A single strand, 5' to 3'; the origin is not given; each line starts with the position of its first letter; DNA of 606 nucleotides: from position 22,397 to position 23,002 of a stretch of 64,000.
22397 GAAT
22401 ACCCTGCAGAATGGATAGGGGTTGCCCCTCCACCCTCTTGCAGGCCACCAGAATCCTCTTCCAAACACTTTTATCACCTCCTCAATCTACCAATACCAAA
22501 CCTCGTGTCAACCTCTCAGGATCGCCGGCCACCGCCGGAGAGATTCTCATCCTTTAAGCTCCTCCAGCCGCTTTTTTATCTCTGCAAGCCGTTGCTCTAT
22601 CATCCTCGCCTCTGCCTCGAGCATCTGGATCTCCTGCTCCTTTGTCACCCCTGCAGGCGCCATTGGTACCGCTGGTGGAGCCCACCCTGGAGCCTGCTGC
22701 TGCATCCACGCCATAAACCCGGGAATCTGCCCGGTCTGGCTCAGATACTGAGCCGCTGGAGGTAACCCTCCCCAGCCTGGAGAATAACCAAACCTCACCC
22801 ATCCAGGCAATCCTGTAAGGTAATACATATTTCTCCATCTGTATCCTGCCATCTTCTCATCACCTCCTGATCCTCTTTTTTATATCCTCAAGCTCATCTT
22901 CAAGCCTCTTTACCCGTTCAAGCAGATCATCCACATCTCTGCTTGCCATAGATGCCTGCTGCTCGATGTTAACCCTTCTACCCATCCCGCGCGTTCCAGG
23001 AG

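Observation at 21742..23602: Tandem family of small proteins with shared coiled-coil tail, maintained by near-identical DNA repeats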

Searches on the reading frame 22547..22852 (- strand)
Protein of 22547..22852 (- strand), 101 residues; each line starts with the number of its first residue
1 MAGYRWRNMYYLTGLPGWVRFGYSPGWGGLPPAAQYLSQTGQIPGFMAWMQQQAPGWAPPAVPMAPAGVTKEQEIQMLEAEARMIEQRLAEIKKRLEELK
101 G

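Call 4: search_protein_families(library=pfam, proteins=[window:22547-22852:-], max_evalue=0.1)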
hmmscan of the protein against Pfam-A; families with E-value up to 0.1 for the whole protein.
window:22547-22852:- (101 aa): 2 families
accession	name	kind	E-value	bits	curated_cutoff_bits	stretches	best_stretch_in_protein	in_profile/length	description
PF17253.7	DUF5320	-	1.7e-06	29.5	27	1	45-99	45-99/99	Family of unknown function (DUF5320)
PF16360.10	GTP-bdg_M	-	0.043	14.8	29.5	1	76-100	45-69/79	GTP-binding GTPase Middle Region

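Call 7: find_encoding_contigs(protein=window:22547-22852:-, flank=10000, max_places=10)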
Protein window:22547-22852:- (101 aa): 3 contigs read that carry it; 3 places shown.
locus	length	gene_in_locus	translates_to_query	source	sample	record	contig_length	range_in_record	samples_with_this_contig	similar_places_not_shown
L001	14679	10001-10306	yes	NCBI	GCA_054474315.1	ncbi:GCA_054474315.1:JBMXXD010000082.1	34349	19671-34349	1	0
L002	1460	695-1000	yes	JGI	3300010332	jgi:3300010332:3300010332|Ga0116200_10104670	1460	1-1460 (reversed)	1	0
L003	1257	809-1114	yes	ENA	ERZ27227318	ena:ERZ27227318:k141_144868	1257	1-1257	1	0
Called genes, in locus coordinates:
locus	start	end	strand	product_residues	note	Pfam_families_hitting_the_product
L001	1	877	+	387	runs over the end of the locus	PF07690:MFS_1, PF12832:MFS_1_like, PF07690:MFS_1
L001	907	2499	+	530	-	PF18911:PKD_4, PF00801:PKD (weak), PF00932:LTD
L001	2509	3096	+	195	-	PF00293:NUDIX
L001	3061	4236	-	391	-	PF00083:Sugar_tr, PF12832:MFS_1_like, PF07690:MFS_1, PF03092:BT1 (faint), PF07690:MFS_1, PF05977:MFS_3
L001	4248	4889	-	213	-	PF13241:NAD_binding_7, PF14824:Sirohm_synth_M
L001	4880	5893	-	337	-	PF00752:XPG_N, PF00867:XPG_I, PF01367:5_3_exonuc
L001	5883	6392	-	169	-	PF04019:DUF359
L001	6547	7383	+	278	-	PF08902:DUF1848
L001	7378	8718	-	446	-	PF00586:AIRS, PF02769:AIRS_C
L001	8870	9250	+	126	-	PF02001:DUF134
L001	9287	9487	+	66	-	PF17253:DUF5320 (weak)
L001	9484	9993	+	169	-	PF02579:Nitro_FeMo-Co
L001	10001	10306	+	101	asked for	PF17253:DUF5320 (weak)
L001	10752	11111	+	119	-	-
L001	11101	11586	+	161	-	PF01592:NifU_N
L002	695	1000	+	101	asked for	PF17253:DUF5320 (weak)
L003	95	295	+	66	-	PF17253:DUF5320 (weak)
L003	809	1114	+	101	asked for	PF17253:DUF5320 (weak)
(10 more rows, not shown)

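Call 9: find_homologous_proteins(query=window:22547-22852:-, max_evalue=0.01)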
Query window:22547-22852:- (101 aa): 177 proteins with E <= 0.01 among 181 candidates; the best 120 are listed.
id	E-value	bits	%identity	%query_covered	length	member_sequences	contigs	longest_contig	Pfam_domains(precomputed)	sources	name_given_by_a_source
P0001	2.5e-60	219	99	100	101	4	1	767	PF17253.8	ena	-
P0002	4.1e-37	145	64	100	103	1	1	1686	PF17253.8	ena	-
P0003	1.3e-36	143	70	97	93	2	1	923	-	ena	-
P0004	8.3e-36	140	72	93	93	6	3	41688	-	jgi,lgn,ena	-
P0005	9.0e-36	140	72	93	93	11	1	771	-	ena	-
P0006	2.2e-35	139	67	99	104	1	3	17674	PF17253.8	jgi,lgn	jgi:hypothetical protein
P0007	2.5e-35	139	67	99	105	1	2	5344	-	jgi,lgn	jgi:hypothetical protein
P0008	2.4e-34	136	69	97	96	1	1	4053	-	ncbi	-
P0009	6.2e-34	134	64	99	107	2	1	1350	-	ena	-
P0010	9.7e-34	134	67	99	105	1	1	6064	-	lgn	-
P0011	1.1e-33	133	65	99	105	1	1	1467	PF17253.8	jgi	jgi:hypothetical protein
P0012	1.3e-33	133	63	99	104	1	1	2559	-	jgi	-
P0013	1.5e-33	133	65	99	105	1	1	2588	PF17253.8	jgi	jgi:hypothetical protein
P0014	1.8e-33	133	68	93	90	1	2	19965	-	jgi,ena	-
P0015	2.2e-33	133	65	99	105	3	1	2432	PF17253.8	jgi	jgi:hypothetical protein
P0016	2.7e-33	132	64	99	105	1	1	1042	PF17253.8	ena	-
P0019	3.7e-33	132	64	99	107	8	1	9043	PF17253.8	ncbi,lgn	-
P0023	7.2e-33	131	64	98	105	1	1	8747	PF17253.8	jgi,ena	-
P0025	1.5e-32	130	67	99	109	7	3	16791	PF17253.8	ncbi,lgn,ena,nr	ncbi:MAG: DUF5320 domain-containing protein [Methanophagales archaeon]|nr:DUF5320 domain-containing 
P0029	2.8e-32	129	64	99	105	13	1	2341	PF17253.8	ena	-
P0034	7.8e-32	128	63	99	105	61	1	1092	PF17253.8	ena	-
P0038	1.8e-31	126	65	99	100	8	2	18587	PF17253.8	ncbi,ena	-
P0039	2.5e-31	126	61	99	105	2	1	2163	PF17253.8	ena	-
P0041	3.8e-31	125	64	99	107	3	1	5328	PF17253.8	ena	-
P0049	1.5e-30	123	60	99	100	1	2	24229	PF17253.8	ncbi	ncbi:MAG: DUF5320 domain-containing protein [Halobacteriota archaeon]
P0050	1.5e-30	123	60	96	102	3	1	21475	PF17253.8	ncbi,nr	ncbi:MAG: DUF5320 domain-containing protein [Halobacteriota archaeon]|nr:DUF5320 domain-containing p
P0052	2.1e-30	123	65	99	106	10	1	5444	PF17253.8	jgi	jgi:hypothetical protein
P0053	2.3e-30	123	62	99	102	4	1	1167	PF17253.8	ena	-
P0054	2.4e-30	123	62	98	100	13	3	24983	PF17253.8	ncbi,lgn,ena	-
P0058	1.5e-29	120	65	91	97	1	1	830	PF17253.8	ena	-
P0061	2.5e-29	119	58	99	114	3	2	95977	PF17253.8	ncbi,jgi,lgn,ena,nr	ncbi:MAG TPA: hypothetical protein ENN68_00245 [Methanomicrobia archaeon]|nr:hypothetical protein [M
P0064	6.9e-29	118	63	91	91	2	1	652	PF17253.8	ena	-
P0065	7.9e-29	118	64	91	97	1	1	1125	PF17253.8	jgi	-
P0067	1.0e-28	117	64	91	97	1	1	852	PF17253.8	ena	-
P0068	1.4e-28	117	59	99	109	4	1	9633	-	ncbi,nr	ncbi:MAG TPA: hypothetical protein VMW67_02380 [Desulfobacteria bacterium]|nr:hypothetical protein [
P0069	2.0e-28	117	60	99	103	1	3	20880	PF17253.8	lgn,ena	-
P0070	2.5e-28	116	64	88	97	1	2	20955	PF17253.8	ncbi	-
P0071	2.5e-28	116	63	91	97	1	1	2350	PF17253.8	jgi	-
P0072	2.8e-28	116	63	91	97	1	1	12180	PF17253.8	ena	-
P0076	7.1e-28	115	64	90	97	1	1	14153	PF17253.8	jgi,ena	-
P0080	8.9e-28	114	59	91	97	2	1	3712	PF17253.8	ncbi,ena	-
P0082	1.0e-27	114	64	91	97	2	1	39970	PF17253.8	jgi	jgi:hypothetical protein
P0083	1.2e-27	114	62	99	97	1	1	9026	PF17253.8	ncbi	-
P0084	1.4e-27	114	64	99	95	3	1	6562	PF17253.8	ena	-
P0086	2.6e-27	113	62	91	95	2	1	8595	PF17253.8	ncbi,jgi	-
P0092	1.2e-26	111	51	94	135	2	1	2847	-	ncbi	ncbi:MAG: DUF5320 domain-containing protein [Candidatus Syntropharchaeia archaeon]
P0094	2.1e-26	110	58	99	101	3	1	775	PF17253.8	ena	-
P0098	4.0e-26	109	59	99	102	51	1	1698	PF17253.8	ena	-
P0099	5.3e-26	109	55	94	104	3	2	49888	PF17253.8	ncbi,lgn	-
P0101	6.4e-26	109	54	88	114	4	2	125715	PF17253.8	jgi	-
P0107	1.7e-25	107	60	91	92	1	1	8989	PF17253.8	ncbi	-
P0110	6.5e-25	105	61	99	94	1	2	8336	PF17253.8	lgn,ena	-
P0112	1.0e-24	105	52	97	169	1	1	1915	PF17253.8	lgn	-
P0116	5.2e-24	102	53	97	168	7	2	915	PF17253.8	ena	-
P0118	7.6e-24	102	52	95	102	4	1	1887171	PF17253.8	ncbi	ncbi:DUF5320 domain-containing protein [Candidatus Bipolaricaulota sp. J31]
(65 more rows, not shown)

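Call 16: find_encoding_contigs(protein=P0092, flank=10000, max_places=3)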
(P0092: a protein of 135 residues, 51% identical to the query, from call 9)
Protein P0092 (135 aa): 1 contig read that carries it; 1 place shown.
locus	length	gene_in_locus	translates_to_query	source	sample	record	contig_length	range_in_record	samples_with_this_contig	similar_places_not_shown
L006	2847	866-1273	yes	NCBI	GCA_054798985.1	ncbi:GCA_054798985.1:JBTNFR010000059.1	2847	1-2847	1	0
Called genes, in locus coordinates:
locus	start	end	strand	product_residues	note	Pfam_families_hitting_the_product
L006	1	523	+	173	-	PF02579:Nitro_FeMo-Co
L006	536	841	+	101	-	-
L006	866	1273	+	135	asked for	-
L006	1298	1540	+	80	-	-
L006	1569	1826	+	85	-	-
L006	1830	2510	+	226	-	PF00753:Lactamase_B, PF23023:Anti-Pycsar_Apyc1 (weak), PF12706:Lactamase_B_2 (weak)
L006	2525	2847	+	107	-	?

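Call 20: search_protein_families(library=ncbifam, proteins=[window:22547-22852:-], max_evalue=0.01)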
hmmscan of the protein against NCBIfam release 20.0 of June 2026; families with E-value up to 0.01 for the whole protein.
window:22547-22852:- (101 aa): 0 families

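Call 35: find_encoding_contigs(protein=P0118, flank=7000, max_places=1)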
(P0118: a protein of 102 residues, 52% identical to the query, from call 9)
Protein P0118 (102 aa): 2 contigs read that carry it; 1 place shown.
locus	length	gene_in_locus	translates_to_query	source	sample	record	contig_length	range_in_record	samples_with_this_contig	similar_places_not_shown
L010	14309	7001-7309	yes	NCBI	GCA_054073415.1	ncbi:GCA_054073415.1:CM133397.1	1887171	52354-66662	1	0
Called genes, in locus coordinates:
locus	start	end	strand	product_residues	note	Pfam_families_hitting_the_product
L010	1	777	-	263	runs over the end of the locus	PF10609:ParA, PF13614:AAA_31 (faint), PF01656:CbiA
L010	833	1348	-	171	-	PF13302:Acetyltransf_3, PF00583:Acetyltransf_1, PF13508:Acetyltransf_7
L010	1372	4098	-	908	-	PF00111:Fer2, PF13510:Fer2_4, PF10588:NADH-G_4Fe-4S_3, PF22117:Fer4_Nqo3, PF12838:Fer4_7 (weak), PF04879:Molybdop_Fe4S4, PF00384:Molybdopterin, PF01568:Molydop_binding, +5 more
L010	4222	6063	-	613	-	PF01257:2Fe-2S_thioredx, PF01512:Complex1_51K, PF10531:SLBB, PF10589:NADH_4Fe-4S, PF12838:Fer4_7, PF13187:Fer4_9, PF13237:Fer4_10, PF14697:Fer4_21, +4 more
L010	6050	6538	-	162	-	PF01257:2Fe-2S_thioredx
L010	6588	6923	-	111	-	PF02001:DUF134, PF08281:Sigma70_r4_2 (weak)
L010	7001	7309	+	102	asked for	PF17253:DUF5320 (weak)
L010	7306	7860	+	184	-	PF02579:Nitro_FeMo-Co, PF17253:DUF5320 (weak)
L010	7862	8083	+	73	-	-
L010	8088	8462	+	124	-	PF02579:Nitro_FeMo-Co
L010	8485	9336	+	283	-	PF01656:CbiA, PF10609:ParA, PF00037:Fer4 (weak), PF12797:Fer4_2 (weak), PF12837:Fer4_6 (weak), PF14697:Fer4_21, PF12838:Fer4_7, PF00037:Fer4, +6 more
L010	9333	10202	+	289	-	PF01656:CbiA, PF10609:ParA (faint), PF00037:Fer4, PF13237:Fer4_10 (weak), PF14697:Fer4_21, PF13187:Fer4_9 (weak), PF00037:Fer4 (weak), PF12838:Fer4_7 (weak), +4 more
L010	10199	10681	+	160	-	PF01475:FUR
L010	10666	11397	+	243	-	PF13938:DUF4213, PF04016:DUF364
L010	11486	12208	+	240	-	PF00881:Nitroreductase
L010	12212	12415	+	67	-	-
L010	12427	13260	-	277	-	-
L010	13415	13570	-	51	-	-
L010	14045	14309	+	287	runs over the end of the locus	PF01058:Oxidored_q6, PF14720:NiFe_hyd_SSU_C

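Call 36: find_encoding_contigs(protein=P0061, flank=7000, max_places=1)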
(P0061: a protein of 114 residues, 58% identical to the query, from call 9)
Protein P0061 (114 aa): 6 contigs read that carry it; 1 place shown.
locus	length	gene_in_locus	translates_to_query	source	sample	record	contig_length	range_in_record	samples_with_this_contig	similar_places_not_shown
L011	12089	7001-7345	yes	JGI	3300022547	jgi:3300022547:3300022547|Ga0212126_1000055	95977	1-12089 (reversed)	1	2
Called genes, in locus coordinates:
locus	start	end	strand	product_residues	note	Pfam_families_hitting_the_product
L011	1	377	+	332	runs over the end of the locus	PF04055:Radical_SAM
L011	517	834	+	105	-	-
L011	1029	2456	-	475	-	PF02934:GatB_N, PF02637:GatB_Yqey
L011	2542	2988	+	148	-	PF01090:Ribosomal_S19e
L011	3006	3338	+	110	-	PF01984:dsDNA_bind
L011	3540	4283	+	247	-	PF02006:PPS_PS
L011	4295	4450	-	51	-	-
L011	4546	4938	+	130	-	PF02001:DUF134, PF20432:Xre-like-HTH (faint)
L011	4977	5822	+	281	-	PF02374:ArsA_ATPase (weak), PF10609:ParA, PF13614:AAA_31 (weak), PF01656:CbiA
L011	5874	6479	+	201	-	PF02579:Nitro_FeMo-Co, PF17253:DUF5320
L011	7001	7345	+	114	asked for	PF17253:DUF5320 (faint)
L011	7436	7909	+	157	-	PF01592:NifU_N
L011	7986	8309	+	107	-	PF02579:Nitro_FeMo-Co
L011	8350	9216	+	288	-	PF01656:CbiA, PF10609:ParA, PF13614:AAA_31, PF00037:Fer4 (weak), PF14697:Fer4_21, PF12838:Fer4_7, PF13187:Fer4_9 (weak), PF00037:Fer4 (weak), +2 more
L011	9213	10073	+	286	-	PF01656:CbiA, PF03193:RsgA_GTPase (faint), PF00037:Fer4 (weak), PF13237:Fer4_10 (weak), PF14697:Fer4_21, PF12838:Fer4_7, PF13187:Fer4_9 (weak), PF00037:Fer4 (weak), +5 more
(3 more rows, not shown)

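Call 37: find_encoding_contigs(protein=P0068, flank=7000, max_places=1)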
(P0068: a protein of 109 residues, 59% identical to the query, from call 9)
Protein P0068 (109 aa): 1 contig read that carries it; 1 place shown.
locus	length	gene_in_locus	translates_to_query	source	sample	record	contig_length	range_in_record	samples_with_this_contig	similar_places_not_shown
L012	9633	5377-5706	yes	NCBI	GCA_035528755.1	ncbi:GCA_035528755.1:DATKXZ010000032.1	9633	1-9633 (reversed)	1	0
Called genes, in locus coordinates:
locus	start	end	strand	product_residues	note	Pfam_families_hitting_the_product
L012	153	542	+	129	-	PF13424:TPR_12 (faint), PF00515:TPR_1 (faint), PF07719:TPR_2 (faint), PF13181:TPR_8 (faint), PF13432:TPR_16 (faint), PF13174:TPR_6 (faint)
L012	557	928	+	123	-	-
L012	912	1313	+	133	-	-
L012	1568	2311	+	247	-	PF02006:PPS_PS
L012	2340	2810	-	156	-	PF13453:Zn_ribbon_TFIIB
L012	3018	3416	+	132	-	PF02001:DUF134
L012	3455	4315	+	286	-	PF01656:CbiA, PF02374:ArsA_ATPase (weak), PF10609:ParA, PF13614:AAA_31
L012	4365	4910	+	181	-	PF02579:Nitro_FeMo-Co, PF17253:DUF5320 (weak)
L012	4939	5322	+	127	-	-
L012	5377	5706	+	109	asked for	-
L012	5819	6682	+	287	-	PF01592:NifU_N, PF02579:Nitro_FeMo-Co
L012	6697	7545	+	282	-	PF01656:CbiA, PF10609:ParA, PF13614:AAA_31 (weak), PF00037:Fer4 (weak), PF14697:Fer4_21, PF12838:Fer4_7 (weak), PF13187:Fer4_9 (weak), PF00037:Fer4 (weak), +2 more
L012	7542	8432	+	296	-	PF01656:CbiA, PF10609:ParA (faint), PF13614:AAA_31 (faint), PF00037:Fer4 (weak), PF14697:Fer4_21, PF12838:Fer4_7 (weak), PF13187:Fer4_9 (weak), PF00037:Fer4 (weak), +4 more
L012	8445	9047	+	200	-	PF04289:DUF447_N, PF20766:DUF447_C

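Call 52: find_encoding_contigs(protein=P0004, flank=6000, max_places=2)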
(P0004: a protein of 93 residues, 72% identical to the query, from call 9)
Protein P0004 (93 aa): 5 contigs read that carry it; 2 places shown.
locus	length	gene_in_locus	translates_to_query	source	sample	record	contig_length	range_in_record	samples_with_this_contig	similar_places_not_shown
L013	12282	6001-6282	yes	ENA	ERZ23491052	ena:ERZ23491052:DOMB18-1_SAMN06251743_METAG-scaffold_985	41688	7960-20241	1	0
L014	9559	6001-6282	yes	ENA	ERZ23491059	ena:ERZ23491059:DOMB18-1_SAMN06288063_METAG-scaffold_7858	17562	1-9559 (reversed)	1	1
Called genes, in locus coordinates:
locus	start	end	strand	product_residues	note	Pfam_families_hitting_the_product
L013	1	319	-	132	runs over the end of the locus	PF01243:PNPOx_N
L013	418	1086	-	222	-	PF04055:Radical_SAM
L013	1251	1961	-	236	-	PF00535:Glycos_transf_2, PF10111:Glyco_tranf_2_2 (weak), PF13641:Glyco_tranf_2_3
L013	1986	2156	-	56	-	-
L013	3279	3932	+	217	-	PF22175:Ogg-HhH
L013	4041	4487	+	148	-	PF14622:Ribonucleas_3_3, PF00636:Ribonuclease_3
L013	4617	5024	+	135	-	PF02001:DUF134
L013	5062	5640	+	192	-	PF02579:Nitro_FeMo-Co, PF17253:DUF5320 (weak)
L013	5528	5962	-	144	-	-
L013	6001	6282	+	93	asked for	-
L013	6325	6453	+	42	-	-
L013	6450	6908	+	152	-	PF01980:TrmO_N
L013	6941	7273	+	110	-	PF02579:Nitro_FeMo-Co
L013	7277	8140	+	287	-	PF01656:CbiA, PF10609:ParA, PF13614:AAA_31 (weak), PF25160:LdpA_Fe-S-bd (faint), PF14697:Fer4_21 (weak), PF12838:Fer4_7 (weak), PF13187:Fer4_9 (weak), PF00037:Fer4 (weak), +2 more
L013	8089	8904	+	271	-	PF04055:Radical_SAM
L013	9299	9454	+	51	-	-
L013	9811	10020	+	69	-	-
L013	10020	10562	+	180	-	PF00126:HTH_1 (weak), PF03459:TOBE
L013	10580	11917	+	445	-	PF00206:Lyase_1, PF10397:ADSL_C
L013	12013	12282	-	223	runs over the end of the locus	PF02593:DUF166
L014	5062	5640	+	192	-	PF02579:Nitro_FeMo-Co, PF17253:DUF5320 (weak)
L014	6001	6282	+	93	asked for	-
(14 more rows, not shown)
